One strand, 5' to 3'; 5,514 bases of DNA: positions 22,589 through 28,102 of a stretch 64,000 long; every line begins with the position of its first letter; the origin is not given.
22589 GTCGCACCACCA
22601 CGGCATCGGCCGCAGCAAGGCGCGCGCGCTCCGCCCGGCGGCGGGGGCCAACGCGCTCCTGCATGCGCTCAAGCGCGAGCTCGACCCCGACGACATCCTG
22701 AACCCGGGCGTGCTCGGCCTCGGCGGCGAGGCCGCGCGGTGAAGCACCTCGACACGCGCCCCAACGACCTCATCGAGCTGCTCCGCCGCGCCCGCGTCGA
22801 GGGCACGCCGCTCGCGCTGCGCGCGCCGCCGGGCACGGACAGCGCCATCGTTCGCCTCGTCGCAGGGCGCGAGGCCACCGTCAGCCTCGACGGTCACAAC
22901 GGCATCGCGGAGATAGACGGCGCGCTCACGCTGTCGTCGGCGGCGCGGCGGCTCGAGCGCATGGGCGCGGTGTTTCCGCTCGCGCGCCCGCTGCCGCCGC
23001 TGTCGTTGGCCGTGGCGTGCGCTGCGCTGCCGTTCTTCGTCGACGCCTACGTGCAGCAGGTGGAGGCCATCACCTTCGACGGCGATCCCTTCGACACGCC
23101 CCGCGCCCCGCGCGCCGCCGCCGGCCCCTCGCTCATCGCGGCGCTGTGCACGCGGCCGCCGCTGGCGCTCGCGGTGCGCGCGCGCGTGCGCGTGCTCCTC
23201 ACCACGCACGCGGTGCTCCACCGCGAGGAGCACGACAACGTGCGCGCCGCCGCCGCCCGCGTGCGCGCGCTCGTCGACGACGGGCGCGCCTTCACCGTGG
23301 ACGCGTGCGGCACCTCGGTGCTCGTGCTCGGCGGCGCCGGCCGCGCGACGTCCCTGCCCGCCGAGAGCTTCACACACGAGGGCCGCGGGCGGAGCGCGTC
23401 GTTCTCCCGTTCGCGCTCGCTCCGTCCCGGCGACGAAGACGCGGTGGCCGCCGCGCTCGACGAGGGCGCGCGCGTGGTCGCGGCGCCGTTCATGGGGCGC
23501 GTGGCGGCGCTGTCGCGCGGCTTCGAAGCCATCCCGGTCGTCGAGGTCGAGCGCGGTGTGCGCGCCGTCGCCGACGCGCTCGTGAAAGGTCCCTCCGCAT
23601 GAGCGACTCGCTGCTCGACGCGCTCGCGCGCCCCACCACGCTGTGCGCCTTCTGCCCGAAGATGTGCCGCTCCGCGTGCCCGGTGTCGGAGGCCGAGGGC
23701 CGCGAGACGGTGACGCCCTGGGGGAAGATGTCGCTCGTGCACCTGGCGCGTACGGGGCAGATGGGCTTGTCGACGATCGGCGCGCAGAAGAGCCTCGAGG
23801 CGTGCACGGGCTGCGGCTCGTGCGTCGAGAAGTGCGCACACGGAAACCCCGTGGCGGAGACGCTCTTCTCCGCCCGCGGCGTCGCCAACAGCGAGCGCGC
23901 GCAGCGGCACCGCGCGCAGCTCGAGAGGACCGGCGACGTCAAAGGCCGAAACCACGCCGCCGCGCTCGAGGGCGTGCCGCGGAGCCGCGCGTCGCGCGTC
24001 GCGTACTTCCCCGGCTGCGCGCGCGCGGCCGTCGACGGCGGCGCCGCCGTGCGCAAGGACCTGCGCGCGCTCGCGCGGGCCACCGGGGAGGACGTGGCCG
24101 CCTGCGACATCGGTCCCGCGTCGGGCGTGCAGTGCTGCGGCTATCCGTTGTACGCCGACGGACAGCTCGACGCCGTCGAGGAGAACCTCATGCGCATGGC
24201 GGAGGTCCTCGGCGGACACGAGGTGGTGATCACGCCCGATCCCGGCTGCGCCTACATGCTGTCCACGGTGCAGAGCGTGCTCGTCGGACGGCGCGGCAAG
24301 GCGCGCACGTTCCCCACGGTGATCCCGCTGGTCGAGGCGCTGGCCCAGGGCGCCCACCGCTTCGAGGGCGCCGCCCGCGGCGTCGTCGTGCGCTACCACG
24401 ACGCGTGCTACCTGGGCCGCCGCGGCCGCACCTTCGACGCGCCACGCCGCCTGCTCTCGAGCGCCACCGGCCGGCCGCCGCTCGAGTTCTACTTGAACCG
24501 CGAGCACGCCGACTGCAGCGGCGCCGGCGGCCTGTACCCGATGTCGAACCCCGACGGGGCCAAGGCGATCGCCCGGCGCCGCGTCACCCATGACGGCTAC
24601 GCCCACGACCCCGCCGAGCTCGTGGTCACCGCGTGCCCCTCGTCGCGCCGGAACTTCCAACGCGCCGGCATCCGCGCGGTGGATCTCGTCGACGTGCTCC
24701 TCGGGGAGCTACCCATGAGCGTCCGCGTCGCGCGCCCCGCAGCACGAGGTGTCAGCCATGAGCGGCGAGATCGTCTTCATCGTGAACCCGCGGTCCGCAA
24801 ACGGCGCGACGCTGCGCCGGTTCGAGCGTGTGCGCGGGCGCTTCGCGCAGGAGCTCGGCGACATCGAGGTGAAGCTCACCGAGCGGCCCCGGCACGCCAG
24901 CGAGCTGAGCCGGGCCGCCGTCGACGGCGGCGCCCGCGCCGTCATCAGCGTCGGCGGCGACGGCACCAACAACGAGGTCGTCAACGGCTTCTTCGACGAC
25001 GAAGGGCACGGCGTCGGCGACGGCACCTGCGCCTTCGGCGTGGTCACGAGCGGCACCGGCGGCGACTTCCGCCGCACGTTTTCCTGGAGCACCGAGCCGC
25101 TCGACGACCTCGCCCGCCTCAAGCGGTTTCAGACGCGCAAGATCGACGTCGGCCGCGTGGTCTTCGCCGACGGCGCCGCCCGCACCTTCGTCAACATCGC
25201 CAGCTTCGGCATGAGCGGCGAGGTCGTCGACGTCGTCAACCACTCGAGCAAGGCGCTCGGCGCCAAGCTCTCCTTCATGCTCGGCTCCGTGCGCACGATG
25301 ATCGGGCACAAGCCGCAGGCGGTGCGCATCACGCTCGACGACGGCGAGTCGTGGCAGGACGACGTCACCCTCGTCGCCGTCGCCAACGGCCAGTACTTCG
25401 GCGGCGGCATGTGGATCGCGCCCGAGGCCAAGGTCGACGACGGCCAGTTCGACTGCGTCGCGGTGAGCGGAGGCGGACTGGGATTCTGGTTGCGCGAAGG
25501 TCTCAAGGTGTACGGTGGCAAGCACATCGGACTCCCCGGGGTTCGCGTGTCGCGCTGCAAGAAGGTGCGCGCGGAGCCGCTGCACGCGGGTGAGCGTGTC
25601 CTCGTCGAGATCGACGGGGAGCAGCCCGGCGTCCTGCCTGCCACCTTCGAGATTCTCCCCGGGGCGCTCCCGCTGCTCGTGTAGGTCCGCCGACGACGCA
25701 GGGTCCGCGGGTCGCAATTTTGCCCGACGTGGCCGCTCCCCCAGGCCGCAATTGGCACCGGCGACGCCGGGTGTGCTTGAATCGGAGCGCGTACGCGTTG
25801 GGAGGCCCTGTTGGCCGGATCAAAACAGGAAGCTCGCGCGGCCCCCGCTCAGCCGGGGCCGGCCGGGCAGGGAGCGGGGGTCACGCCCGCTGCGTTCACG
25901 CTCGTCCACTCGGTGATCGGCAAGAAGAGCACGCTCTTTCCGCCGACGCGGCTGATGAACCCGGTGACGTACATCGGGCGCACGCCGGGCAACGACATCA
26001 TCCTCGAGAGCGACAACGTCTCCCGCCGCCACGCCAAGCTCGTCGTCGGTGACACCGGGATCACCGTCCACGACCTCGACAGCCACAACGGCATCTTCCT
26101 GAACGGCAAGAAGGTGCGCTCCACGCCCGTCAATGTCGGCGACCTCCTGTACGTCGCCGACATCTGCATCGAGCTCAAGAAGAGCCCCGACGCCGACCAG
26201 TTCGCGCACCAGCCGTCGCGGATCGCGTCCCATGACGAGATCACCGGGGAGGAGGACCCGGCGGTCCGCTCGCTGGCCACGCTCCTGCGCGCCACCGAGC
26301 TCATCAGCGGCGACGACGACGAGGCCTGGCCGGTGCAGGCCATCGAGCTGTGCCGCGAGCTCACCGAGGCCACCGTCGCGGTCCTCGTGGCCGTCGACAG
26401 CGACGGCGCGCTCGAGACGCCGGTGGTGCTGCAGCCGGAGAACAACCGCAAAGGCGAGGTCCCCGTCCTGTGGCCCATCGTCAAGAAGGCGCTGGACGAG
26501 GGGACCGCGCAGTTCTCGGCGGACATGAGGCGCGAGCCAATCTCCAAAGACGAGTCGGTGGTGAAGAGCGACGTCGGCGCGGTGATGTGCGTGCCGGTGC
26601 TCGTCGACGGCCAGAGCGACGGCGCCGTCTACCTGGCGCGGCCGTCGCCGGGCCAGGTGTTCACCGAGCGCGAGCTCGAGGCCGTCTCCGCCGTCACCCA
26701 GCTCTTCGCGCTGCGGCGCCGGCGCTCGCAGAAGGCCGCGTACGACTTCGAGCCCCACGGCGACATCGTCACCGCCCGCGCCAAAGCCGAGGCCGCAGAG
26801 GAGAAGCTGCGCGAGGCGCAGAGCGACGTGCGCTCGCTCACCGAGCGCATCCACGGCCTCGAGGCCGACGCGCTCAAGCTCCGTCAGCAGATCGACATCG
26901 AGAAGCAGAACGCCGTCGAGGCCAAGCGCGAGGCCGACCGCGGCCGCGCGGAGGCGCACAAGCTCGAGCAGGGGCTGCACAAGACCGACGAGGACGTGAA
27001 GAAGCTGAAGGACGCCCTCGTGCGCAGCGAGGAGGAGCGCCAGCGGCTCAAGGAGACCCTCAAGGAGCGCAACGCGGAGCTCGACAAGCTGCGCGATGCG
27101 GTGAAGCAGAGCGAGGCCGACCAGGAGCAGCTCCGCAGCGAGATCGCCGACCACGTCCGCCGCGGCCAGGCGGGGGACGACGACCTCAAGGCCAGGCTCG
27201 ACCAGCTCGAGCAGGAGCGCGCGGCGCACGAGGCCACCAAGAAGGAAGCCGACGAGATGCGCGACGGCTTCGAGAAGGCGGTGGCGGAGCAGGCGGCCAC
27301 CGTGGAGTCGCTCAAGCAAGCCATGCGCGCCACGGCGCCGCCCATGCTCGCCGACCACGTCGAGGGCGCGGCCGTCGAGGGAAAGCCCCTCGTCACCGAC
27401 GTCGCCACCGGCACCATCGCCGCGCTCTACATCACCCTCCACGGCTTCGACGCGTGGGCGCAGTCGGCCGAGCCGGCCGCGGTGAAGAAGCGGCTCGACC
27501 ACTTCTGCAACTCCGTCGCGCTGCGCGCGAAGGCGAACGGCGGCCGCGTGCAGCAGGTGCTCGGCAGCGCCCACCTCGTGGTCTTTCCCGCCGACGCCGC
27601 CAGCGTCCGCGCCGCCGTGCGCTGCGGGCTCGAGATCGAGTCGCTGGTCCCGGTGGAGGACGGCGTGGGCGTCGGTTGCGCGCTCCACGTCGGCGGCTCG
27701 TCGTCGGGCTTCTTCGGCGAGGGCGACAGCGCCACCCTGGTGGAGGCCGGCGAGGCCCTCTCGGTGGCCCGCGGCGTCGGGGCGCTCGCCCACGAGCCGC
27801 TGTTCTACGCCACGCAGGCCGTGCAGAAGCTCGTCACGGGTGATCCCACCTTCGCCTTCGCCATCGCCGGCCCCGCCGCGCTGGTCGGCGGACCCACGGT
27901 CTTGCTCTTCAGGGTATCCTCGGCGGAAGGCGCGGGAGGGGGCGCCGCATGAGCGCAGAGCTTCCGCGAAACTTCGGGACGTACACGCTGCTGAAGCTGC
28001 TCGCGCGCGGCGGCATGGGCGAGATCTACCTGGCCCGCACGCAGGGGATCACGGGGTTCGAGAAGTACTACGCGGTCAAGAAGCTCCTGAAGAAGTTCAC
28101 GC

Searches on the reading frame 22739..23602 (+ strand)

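Call 30: search_protein_families(library=pfam, proteins=[window:22739-23602:+], max_evalue=1)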
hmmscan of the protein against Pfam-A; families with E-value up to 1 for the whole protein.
window:22739-23602:+ (287 aa): 1 family
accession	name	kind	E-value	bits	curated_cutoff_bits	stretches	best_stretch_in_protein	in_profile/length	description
PF04380.18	BMFP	-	0.22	12.4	37.2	1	145-178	31-64/77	Membrane fusogenic activity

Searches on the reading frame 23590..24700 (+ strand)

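Call 76: search_protein_families(library=pfam, proteins=[window:23590-24700:+], max_evalue=0.001)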
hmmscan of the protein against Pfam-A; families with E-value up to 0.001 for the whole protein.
window:23590-24700:+ (370 aa): 3 families
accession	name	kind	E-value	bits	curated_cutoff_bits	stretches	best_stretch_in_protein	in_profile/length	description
PF02754.22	CCG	-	8.5e-16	58.3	20.6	2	137-224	1-84/85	Cysteine-rich domain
PF13183.11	Fer4_8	-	4e-07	30.9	27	1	19-85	5-67/68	4Fe-4S dicluster domain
PF13187.11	Fer4_9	-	0.00079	19.9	27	0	19-85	2-50/52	4Fe-4S dicluster domain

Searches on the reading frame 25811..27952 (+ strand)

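Call 50: search_protein_families(library=pfam, proteins=[window:25811-27952:+], max_evalue=0.001)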
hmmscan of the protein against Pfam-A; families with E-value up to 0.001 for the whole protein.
window:25811-27952:+ (713 aa): 4 families
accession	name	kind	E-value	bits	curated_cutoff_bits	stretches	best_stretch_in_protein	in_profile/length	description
PF00498.31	FHA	-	5.8e-15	55.9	20.7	1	54-113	2-64/67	FHA domain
PF16697.10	Yop-YscD_cpl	-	6.1e-11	42.9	33.2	1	47-114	13-82/94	Inner membrane component of T3SS, cytoplasmic domain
PF13185.12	GAF_2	-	3.7e-08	34.1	28.6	1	177-300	11-132/136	GAF domain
PF01590.32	GAF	-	5.3e-07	30.7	22.4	1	178-301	10-131/133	GAF domain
